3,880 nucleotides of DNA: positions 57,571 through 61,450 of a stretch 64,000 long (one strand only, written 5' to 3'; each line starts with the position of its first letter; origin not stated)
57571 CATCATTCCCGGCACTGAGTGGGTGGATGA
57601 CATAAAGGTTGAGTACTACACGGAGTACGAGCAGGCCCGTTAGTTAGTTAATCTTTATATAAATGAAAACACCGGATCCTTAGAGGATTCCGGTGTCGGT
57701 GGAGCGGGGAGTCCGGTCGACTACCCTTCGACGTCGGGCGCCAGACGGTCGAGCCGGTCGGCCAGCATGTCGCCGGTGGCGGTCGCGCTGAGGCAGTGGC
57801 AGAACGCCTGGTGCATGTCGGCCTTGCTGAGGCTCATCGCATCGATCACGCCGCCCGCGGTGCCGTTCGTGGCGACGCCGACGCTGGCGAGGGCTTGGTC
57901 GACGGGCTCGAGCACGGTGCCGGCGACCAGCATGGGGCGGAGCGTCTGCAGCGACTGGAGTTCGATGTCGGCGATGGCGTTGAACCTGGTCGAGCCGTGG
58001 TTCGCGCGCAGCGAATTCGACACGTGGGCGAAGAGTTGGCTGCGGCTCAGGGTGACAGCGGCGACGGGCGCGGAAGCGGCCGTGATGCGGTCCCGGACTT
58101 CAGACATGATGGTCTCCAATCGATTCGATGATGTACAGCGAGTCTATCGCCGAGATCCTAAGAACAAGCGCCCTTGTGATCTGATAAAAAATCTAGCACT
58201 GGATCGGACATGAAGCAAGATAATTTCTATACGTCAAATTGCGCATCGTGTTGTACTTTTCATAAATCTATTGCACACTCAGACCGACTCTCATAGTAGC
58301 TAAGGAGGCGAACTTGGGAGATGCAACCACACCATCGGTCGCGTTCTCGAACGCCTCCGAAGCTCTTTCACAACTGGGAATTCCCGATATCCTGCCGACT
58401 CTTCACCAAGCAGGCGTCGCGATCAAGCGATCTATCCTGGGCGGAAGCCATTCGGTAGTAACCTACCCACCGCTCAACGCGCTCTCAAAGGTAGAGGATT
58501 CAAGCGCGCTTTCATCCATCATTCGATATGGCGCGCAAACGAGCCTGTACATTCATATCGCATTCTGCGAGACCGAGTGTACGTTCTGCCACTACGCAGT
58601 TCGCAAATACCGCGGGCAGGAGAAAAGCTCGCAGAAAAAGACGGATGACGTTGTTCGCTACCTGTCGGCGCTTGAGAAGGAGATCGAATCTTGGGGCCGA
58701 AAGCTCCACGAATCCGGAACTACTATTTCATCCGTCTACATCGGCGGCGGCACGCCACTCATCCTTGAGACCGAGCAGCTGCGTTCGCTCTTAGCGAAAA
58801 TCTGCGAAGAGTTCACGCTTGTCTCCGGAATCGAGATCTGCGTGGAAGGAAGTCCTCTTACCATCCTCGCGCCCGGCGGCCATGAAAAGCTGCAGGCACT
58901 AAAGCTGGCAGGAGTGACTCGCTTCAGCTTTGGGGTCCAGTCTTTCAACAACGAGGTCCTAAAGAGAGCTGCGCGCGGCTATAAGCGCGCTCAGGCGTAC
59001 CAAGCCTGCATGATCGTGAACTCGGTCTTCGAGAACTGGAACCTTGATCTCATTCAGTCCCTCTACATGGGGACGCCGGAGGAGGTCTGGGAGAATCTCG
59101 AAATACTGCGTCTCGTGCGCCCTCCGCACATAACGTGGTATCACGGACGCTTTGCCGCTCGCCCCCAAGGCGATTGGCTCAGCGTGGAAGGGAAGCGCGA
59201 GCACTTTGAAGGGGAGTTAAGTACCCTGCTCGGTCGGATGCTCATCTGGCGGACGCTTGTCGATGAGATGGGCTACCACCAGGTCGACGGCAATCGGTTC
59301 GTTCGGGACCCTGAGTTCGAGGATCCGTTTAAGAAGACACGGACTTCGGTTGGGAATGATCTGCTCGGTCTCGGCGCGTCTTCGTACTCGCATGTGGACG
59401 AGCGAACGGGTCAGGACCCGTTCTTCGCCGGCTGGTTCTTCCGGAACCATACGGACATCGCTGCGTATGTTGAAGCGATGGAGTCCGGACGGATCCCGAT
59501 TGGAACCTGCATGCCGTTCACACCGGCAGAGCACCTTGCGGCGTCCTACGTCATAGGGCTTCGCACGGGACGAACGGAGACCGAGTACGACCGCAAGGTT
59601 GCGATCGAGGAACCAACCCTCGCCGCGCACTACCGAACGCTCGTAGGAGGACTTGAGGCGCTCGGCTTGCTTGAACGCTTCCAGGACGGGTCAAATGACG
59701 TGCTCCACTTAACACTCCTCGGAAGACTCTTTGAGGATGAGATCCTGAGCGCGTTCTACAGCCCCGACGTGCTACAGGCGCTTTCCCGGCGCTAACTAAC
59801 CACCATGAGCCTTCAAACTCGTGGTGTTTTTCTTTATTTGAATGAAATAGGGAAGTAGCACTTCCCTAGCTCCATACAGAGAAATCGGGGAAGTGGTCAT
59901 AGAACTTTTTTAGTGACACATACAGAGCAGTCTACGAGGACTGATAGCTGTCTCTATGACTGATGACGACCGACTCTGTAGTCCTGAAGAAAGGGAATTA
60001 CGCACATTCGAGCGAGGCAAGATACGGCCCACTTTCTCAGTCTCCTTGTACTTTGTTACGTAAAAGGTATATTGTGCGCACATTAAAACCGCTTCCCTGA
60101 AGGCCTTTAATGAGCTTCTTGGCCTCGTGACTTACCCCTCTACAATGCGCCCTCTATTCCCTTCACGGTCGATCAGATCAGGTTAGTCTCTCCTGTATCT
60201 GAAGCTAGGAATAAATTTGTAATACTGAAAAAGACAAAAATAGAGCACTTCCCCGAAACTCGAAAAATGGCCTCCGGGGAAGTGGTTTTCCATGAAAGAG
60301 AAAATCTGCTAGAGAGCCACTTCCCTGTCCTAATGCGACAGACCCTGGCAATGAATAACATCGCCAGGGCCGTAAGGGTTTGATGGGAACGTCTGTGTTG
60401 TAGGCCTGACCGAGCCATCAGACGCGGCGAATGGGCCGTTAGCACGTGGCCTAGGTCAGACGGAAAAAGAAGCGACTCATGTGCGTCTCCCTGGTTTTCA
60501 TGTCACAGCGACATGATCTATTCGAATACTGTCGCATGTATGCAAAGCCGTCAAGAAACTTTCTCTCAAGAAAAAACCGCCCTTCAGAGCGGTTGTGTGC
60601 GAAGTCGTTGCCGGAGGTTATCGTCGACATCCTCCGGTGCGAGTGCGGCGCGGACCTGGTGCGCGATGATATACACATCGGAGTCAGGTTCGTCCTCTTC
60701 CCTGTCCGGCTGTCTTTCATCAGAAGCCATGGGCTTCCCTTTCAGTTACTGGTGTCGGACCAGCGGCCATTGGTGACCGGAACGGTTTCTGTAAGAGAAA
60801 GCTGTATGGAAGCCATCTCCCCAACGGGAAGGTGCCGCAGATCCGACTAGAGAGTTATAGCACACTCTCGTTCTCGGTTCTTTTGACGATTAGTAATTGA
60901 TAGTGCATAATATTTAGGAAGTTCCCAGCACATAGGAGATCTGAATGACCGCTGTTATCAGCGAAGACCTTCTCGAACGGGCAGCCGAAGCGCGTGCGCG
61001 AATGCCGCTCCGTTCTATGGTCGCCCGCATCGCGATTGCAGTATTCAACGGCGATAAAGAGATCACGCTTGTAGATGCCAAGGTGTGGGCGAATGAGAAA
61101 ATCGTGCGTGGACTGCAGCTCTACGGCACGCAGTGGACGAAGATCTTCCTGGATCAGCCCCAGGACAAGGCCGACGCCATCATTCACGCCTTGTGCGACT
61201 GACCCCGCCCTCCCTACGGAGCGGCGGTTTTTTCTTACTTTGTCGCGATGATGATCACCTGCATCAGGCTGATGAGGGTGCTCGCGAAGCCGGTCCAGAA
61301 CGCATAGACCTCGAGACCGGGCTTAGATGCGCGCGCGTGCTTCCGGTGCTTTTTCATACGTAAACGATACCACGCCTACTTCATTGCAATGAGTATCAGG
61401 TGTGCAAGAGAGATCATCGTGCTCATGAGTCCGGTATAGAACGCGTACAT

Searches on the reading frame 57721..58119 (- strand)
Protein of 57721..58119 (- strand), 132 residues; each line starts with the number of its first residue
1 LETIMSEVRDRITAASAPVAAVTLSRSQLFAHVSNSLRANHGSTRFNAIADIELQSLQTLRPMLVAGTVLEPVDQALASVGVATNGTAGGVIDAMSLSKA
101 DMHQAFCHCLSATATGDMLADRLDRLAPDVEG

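Call 41: search_protein_families(library=pfam, proteins=[window:57721-58119:-], max_evalue=1)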
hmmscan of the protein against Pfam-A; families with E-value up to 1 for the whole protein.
window:57721-58119:- (132 aa): 1 family
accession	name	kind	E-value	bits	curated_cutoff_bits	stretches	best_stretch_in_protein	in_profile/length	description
PF14437.12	MafB19-deam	-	0.19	12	27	1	1-43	7-49/142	MafB19-like deaminase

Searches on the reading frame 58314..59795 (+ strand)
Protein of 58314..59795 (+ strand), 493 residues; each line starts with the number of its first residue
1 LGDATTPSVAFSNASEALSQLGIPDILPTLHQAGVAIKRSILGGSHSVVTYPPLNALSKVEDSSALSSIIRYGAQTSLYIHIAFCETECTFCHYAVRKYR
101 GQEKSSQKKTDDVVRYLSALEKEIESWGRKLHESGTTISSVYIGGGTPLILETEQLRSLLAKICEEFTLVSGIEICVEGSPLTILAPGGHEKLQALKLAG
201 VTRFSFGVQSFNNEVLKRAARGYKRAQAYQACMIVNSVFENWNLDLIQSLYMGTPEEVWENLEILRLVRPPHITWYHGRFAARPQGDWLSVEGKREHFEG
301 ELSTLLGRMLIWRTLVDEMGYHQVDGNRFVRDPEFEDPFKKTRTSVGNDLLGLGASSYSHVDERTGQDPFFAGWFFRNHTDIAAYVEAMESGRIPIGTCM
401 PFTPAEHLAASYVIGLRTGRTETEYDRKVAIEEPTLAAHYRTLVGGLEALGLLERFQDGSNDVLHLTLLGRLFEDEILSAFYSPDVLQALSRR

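Call 13: find_encoding_contigs(protein=window:58314-59795:+, flank=6000, max_places=10)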
Protein window:58314-59795:+ (493 aa): 4 contigs read that carry it; 1 place shown.
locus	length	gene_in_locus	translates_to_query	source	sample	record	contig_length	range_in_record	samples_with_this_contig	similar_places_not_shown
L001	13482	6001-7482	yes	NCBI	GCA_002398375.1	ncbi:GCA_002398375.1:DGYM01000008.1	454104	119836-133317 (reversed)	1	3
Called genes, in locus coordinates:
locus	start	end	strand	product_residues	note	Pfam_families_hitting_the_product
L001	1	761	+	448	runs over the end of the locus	PF01551:Peptidase_M23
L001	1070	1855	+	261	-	PF06966:DUF1295, PF02544:Steroid_dh, PF04191:PEMT (weak)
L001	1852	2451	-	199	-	PF00730:HhH-GPD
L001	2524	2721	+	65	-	-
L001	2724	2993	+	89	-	PF11950:DUF3467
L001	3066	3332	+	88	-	-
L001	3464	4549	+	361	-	-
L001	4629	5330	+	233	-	PF01726:LexA_DNA_bind, PF00717:Peptidase_S24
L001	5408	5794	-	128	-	-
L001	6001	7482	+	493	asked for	PF04055:Radical_SAM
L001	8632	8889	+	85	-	-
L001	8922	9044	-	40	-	-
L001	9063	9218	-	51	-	-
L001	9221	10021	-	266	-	PF18306:LDcluster4, PF03641:Lysine_decarbox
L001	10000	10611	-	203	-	PF00929:RNase_T, PF16473:Rv2179c-like (weak)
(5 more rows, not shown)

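Call 15: find_related_loci(query=window:58314-59795:+, collection=genome_contigs, flank=6000)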
Query window:58314-59795:+ (493 aa) in genome_contigs; peptide patterns used: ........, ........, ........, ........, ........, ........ (x = any residue, [..] = any of these).
31 stretches matched a pattern, but none encodes a relative of the query by tblastn (E <= 1e-3).

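Call 16: find_homologous_proteins(query=window:58314-59795:+, max_evalue=1e-10)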
Query window:58314-59795:+ (493 aa): 351 proteins with E <= 1e-10 among 8000 candidates; the best 120 are listed.
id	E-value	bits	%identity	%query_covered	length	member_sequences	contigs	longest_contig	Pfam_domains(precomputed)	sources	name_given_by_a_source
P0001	0.0e+0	1125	100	100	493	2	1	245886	PF04055.28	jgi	-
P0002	5.1e-179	614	58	98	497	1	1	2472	PF04055.28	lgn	-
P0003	3.5e-175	601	58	98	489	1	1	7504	PF04055.28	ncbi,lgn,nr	ncbi:MAG: radical SAM protein [bacterium]|nr:radical SAM protein [bacterium]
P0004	2.3e-174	599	57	98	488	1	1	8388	PF04055.28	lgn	-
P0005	9.0e-173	593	59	98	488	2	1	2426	PF04055.28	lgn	-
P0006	8.0e-172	590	58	98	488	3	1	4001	PF04055.28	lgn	-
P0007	1.6e-168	579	58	98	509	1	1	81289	PF04055.28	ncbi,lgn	ncbi:radical SAM family heme chaperone HemW [soil metagenome]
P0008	1.0e-167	577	57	98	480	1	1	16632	PF04055.28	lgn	-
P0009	2.5e-167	575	54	96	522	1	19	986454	PF04055.28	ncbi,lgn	ncbi:coproporphyrinogen-III oxidase family protein [Burkholderia stagnalis]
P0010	5.5e-167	574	55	98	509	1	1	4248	PF04055.28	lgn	-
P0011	7.7e-167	574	57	98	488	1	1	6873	PF04055.28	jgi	jgi:oxygen-independent coproporphyrinogen-3 oxidase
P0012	1.9e-166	572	57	98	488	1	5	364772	PF04055.28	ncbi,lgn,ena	ncbi:MAG: radical SAM protein [Patescibacteria group bacterium]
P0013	3.3e-166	572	53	99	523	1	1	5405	PF04055.28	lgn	-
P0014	3.9e-166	571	53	99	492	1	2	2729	PF04055.28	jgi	-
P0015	5.3e-166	571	58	98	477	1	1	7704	PF04055.28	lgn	-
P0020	1.2e-165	570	55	98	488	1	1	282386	PF04055.28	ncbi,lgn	ncbi:MAG: radical SAM protein [Patescibacteria group bacterium]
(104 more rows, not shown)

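Call 17: find_encoding_contigs(protein=P0012, flank=5000, max_places=3)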
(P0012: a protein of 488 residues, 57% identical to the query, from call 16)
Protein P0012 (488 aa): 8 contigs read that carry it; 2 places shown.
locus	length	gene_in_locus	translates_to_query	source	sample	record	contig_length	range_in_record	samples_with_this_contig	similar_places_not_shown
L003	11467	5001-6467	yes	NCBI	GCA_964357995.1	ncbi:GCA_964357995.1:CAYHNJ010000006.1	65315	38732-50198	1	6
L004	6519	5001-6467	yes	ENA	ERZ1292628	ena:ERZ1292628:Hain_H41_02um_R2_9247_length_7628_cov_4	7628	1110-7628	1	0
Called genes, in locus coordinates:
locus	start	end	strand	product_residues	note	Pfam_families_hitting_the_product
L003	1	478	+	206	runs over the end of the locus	-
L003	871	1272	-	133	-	-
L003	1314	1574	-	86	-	-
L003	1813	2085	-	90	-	PF00216:Bac_DNA_binding, PF18291:HU-HIG (weak)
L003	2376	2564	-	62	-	-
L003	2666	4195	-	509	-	PF12072:RNase_Y_N, PF00013:KH_1 (weak), PF01966:HD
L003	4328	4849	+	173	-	-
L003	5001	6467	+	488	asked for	PF04055:Radical_SAM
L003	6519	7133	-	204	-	PF00574:CLP_protease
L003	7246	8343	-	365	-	PF05697:Trigger_N, PF05698:Trigger_C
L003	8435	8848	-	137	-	-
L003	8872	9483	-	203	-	-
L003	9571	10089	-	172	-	PF00719:Pyrophosphatase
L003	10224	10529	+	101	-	-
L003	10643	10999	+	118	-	-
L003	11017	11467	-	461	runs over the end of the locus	PF08529:NusA_N, PF00575:S1, PF13184:KH_NusA_1st, PF26594:KH_NusA_2nd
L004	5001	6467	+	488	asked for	PF04055:Radical_SAM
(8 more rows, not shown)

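Call 18: find_encoding_contigs(protein=P0020, flank=5000, max_places=3)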
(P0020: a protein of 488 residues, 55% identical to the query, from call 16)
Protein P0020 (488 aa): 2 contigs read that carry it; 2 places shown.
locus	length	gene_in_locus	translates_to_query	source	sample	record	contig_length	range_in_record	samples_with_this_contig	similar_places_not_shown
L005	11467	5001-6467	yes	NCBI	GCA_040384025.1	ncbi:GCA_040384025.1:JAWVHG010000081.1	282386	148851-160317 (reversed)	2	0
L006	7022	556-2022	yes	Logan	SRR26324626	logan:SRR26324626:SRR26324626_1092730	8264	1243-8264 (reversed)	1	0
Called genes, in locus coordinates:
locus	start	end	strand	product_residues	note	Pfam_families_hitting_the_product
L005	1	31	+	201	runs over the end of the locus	PF01025:GrpE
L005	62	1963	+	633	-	PF00012:HSP70, PF06723:MreB_Mbl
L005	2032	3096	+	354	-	PF00226:DnaJ, PF01556:DnaJ_C, PF00684:DnaJ_CXXCXGXG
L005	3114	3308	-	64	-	-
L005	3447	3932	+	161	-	-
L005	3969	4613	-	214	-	PF13302:Acetyltransf_3, PF13420:Acetyltransf_4, PF13523:Acetyltransf_8 (faint), PF00583:Acetyltransf_1 (weak)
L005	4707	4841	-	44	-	-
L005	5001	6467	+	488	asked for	PF04055:Radical_SAM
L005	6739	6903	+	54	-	-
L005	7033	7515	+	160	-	PF27765:UCP032817-like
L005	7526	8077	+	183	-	PF13420:Acetyltransf_4, PF00583:Acetyltransf_1, PF13508:Acetyltransf_7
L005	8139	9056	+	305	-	PF05448:AXE1 (faint), PF02129:Peptidase_S15 (faint), PF01738:DLH (weak), PF07224:Chlorophyllase (weak), PF20434:BD-FAE (faint), PF00326:Peptidase_S9, PF12146:Hydrolase_4 (faint)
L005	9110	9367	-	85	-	-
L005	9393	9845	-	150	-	-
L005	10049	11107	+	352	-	-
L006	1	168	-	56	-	?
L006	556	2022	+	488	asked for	PF04055:Radical_SAM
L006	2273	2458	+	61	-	-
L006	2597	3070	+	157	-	PF27765:UCP032817-like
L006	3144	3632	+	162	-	PF13420:Acetyltransf_4, PF00583:Acetyltransf_1, PF13508:Acetyltransf_7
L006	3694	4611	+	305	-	PF05448:AXE1 (faint), PF02129:Peptidase_S15 (faint), PF01738:DLH (weak), PF07224:Chlorophyllase (weak), PF20434:BD-FAE (faint), PF00326:Peptidase_S9, PF12146:Hydrolase_4 (faint)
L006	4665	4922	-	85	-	-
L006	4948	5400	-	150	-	-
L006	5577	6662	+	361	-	-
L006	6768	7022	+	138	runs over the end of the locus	PF02675:AdoMet_dc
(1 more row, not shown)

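Call 19: find_encoding_contigs(protein=P0007, flank=5000, max_places=3)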
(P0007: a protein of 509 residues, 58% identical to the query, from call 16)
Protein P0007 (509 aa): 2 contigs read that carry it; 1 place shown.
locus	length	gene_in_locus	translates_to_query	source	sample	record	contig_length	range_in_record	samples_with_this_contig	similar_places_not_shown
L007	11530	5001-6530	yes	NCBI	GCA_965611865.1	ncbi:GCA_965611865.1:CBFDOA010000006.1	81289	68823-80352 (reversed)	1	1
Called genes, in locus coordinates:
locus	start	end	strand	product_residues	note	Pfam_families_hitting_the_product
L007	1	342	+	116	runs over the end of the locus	PF06305:LapA_dom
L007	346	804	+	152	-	-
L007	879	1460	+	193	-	PF23477:zf_Tbcl_2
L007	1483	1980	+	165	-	PF03073:TspO_MBR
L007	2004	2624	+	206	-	PF06736:TMEM175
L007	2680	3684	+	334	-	PF01545:Cation_efflux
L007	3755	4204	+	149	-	-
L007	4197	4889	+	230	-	PF01786:AOX (weak)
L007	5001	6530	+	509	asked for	PF04055:Radical_SAM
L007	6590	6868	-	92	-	-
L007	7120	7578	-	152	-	PF13975:gag-asp_proteas (weak), PF13650:Asp_protease_2 (faint)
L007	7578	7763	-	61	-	-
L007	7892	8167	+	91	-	-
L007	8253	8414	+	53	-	-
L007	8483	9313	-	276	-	PF18306:LDcluster4, PF03641:Lysine_decarbox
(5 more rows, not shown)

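Call 41: search_protein_families(library=pfam, proteins=[window:58314-59795:+], max_evalue=1)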
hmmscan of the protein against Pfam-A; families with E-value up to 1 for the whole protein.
window:58314-59795:+ (493 aa): 2 families
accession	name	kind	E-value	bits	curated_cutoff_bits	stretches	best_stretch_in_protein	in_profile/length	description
PF04055.27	Radical_SAM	-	1.9e-16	61.1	29.5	1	79-267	1-165/166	Radical SAM superfamily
PF13559.11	DUF4129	-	0.22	12.1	24.8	1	406-445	7-44/69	Domain of unknown function (DUF4129)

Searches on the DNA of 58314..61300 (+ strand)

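Call 11: search_rna_families(source=window, start=59600, end=61300, threshold=evalue, max_evalue=10)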
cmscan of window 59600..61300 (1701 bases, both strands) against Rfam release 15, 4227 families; matches with E-value up to 10: 6.
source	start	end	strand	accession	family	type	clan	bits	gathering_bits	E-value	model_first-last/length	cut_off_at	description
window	61169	61242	+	RF00519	suhB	Gene; sRNA;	CL00108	17.5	41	1.4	1-77/77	no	Makes More Granules Regulator RNA (mmgR)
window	61244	61286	+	RF00095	snoPyro_CD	Gene; snRNA; snoRNA; CD-box;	CL00132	15.6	45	4.7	1-58/58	no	Pyrococcus C/D box small nucleolar RNA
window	61243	61300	+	RF01516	v-snoRNA-1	Gene; snRNA; snoRNA; CD-box;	-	14.6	75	7.6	1-57/65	3'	Human herpesvirus 1 small nucleolar RNA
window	61244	61290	+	RF01144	sR17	Gene; snRNA; snoRNA; CD-box;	-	13.9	36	3.5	1-55/55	no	Small nucleolar RNA sR17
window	59811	59911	+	RF00026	U6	Gene; snRNA; splicing;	CL00009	12.5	44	9.1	1-105/105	no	U6 spliceosomal RNA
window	61244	61279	+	RF01133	sR3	Gene; snRNA; snoRNA; CD-box;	-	11.1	41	8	1-55/55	no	Small nucleolar RNA sR3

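Call 27: search_rna_families(sources=[L007, L009, L010, L013, L015, L018, L021, L024, L025, L029, L036, L041, L046, L057, L061, L066, L072, L058], threshold=gathering)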
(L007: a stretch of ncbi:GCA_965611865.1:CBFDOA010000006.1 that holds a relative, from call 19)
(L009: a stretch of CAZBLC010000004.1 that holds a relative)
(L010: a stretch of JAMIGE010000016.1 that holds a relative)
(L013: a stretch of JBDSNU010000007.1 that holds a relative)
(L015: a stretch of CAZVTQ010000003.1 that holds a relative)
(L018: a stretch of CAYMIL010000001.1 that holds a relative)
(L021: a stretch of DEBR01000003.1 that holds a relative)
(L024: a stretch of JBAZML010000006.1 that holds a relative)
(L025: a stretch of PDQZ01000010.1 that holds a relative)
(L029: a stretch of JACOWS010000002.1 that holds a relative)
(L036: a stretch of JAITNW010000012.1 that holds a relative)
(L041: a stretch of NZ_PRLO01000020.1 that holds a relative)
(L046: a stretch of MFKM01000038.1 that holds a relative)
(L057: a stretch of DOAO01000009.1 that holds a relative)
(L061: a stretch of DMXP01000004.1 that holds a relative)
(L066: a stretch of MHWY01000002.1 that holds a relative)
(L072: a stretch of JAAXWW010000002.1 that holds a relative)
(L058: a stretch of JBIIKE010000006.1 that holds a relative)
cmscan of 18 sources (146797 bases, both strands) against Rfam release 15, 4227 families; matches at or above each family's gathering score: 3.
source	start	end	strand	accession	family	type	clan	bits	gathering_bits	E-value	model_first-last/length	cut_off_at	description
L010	3297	3369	+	RF00005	tRNA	Gene; tRNA;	CL00001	61.1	29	2e-10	1-71/71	no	tRNA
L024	2735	2818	+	RF00005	tRNA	Gene; tRNA;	CL00001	56.1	29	4.9e-09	1-71/71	no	tRNA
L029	7743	7813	+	RF00005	tRNA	Gene; tRNA;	CL00001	50.7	29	1.5e-07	1-71/71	no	tRNA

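Call 65: search_dna_similar(query=window:59796-60944:+, collection=plasmids, mode=distant, max_rows=8)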
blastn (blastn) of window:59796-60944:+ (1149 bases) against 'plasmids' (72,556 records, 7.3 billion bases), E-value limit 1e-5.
No match.

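Call 66: search_dna_similar(query=window:59796-60944:+, collection=phages, mode=distant, max_rows=8)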
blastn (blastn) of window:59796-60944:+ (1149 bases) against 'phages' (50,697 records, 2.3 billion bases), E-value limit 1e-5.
No match.
